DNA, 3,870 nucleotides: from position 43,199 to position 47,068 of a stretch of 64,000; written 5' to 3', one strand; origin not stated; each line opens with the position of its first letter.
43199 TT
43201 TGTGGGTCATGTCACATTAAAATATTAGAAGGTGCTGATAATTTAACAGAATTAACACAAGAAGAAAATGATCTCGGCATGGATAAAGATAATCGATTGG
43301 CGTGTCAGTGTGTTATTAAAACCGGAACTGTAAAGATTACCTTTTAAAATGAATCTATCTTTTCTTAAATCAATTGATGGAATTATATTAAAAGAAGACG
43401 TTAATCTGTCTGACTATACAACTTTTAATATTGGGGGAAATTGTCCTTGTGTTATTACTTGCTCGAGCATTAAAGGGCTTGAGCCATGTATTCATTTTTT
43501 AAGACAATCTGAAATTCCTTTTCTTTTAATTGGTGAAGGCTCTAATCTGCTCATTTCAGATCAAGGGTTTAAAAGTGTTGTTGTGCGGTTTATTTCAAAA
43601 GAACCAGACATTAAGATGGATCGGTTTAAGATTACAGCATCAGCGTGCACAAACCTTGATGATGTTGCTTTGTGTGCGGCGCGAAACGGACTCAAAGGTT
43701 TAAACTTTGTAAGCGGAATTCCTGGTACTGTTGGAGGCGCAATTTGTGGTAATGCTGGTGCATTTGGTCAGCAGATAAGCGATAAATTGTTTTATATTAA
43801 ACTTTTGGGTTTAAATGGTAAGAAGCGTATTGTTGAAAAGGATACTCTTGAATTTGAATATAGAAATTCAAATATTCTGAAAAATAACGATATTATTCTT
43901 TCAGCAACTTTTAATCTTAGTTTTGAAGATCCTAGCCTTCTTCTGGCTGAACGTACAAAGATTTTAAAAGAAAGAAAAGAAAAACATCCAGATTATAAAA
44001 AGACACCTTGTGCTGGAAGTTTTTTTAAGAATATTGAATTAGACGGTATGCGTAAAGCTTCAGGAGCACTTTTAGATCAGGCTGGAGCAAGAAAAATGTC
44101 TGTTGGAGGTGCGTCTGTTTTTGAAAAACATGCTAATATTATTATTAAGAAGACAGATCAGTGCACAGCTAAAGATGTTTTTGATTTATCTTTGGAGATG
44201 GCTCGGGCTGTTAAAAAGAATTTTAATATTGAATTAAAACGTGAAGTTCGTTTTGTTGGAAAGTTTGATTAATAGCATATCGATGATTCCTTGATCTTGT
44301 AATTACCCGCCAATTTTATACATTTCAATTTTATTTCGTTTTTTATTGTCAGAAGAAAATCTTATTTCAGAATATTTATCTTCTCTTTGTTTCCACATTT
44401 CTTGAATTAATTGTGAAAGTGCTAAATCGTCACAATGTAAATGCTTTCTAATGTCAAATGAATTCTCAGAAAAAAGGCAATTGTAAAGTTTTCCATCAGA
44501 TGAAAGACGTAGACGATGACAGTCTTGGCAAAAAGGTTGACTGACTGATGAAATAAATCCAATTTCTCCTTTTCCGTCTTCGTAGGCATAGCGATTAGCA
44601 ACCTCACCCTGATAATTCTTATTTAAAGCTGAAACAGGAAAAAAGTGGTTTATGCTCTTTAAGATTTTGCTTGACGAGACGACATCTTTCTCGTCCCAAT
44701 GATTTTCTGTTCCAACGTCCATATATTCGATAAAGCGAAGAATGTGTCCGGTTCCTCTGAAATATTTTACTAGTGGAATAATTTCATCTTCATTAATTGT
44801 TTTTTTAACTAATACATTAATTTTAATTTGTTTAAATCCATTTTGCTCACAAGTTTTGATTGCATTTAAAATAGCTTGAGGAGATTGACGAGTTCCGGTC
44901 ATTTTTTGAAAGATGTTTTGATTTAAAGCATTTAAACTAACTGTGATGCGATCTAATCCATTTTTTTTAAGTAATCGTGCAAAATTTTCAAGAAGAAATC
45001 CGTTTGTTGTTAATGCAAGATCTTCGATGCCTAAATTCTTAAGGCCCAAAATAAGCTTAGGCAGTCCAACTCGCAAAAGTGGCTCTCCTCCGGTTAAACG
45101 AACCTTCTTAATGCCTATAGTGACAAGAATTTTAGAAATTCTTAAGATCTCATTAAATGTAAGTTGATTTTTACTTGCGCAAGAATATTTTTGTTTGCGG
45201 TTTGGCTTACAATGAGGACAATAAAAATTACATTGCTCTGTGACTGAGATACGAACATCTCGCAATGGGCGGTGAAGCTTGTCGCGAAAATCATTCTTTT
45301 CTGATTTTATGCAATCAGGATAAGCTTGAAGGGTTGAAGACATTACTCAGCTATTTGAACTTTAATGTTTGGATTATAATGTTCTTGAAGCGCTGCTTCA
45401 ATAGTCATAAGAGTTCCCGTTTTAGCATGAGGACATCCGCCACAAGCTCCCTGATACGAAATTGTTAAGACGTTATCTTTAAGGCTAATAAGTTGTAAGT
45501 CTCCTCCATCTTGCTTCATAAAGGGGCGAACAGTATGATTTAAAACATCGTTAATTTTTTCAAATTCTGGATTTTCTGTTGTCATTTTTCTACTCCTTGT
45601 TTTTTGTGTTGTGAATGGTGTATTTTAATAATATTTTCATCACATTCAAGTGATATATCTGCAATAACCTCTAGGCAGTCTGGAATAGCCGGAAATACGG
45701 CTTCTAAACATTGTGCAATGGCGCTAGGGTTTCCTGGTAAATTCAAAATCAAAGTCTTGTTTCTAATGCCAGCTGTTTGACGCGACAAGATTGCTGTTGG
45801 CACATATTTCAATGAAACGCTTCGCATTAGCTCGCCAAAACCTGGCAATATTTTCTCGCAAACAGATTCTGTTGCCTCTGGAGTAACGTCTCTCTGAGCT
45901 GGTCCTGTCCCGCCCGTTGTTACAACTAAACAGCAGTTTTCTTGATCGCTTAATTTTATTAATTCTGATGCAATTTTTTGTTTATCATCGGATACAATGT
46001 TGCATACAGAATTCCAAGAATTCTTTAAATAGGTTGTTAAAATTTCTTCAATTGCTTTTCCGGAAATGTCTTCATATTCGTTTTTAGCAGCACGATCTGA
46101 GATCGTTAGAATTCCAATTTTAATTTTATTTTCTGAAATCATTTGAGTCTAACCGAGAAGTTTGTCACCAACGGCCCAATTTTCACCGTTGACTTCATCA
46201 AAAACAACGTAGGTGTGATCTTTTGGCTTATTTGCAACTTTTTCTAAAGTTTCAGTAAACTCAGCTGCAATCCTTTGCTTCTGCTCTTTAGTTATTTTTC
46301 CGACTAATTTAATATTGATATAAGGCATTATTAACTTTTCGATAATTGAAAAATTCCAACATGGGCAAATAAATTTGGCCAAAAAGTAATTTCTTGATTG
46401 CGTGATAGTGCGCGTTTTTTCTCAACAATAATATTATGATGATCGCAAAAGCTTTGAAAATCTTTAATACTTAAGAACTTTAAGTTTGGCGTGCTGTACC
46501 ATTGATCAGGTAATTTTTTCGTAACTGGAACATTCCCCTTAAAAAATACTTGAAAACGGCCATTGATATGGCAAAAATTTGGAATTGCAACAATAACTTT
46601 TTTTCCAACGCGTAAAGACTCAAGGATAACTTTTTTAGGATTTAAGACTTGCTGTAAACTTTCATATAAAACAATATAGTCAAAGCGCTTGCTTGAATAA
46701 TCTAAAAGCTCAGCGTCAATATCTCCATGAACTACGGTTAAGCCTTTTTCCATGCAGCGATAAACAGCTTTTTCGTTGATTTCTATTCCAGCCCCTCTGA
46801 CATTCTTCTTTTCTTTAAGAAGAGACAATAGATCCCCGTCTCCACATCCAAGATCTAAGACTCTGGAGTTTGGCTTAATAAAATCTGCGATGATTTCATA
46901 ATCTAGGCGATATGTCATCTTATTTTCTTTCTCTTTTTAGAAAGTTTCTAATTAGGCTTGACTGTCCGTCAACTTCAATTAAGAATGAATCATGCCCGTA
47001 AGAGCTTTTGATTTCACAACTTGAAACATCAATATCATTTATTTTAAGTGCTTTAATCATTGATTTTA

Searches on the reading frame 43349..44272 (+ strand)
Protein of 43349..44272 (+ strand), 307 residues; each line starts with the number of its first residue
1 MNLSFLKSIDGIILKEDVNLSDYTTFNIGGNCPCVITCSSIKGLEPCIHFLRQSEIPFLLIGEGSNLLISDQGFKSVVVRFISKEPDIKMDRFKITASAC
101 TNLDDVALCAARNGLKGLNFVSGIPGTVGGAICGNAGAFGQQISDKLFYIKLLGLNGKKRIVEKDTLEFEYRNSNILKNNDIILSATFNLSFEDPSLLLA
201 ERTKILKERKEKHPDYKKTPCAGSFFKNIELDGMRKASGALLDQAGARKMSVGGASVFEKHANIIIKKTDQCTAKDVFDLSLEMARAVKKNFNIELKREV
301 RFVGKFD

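Call 34: search_protein_families(library=pfam, proteins=[window:43349-44272:+], max_evalue=0.001)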
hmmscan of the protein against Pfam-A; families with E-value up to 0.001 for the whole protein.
window:43349-44272:+ (307 aa): 2 families
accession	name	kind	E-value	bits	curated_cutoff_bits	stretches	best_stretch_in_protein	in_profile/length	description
PF02873.21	MurB_C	-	1.4e-22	80.2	27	1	203-303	7-99/99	UDP-N-acetylenolpyruvoylglucosamine reductase, C-terminal domain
PF01565.28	FAD_binding_4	-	5.9e-14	52.4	26.4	1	34-149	3-125/139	FAD binding domain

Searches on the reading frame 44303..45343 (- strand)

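Call 34: search_protein_families(library=pfam, proteins=[window:44303-45343:-], max_evalue=0.001)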
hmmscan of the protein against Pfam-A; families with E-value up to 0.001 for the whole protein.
window:44303-45343:- (346 aa): 3 families
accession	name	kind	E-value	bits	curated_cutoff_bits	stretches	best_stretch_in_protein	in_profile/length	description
PF06463.18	Mob_synth_C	-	3.3e-38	131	37.4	1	202-325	3-127/128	Molybdenum Cofactor Synthesis C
PF04055.27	Radical_SAM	-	4.7e-29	102.1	29.5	1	32-194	1-165/166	Radical SAM superfamily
PF13353.11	Fer4_12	-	6.5e-05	23.7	22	1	36-136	13-112/137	4Fe-4S single cluster domain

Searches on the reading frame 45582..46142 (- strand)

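Call 35: search_protein_families(library=pfam, proteins=[window:45582-46142:-], max_evalue=0.001)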
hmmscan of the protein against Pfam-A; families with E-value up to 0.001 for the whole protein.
window:45582-46142:- (186 aa): 1 family
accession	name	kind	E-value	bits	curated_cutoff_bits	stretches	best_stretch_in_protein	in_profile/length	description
PF00994.29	MoCF_biosynth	-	4.4e-29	101.5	26.6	1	10-153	1-142/144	Probable molybdopterin binding domain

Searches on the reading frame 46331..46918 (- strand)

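Call 35: search_protein_families(library=pfam, proteins=[window:46331-46918:-], max_evalue=0.001)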
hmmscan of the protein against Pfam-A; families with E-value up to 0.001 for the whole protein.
window:46331-46918:- (195 aa): 6 families
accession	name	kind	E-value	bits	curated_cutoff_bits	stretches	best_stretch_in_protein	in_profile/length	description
PF07021.18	MetW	-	1.6e-67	227.3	21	1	4-192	1-193/193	Methionine biosynthesis protein MetW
PF13847.12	Methyltransf_31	-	8.8e-13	48.6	27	1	14-145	1-127/145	Methyltransferase domain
PF13489.12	Methyltransf_23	-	8e-12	45.6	27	1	12-98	18-101/164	Methyltransferase domain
PF13649.12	Methyltransf_25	-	3.7e-09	37.6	27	1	20-103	1-91/97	Methyltransferase domain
PF08241.18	Methyltransf_11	-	3.7e-09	37.5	21.2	1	21-106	1-88/95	Methyltransferase domain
PF08242.18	Methyltransf_12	-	3.5e-06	28.1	30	1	21-98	1-85/98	Methyltransferase domain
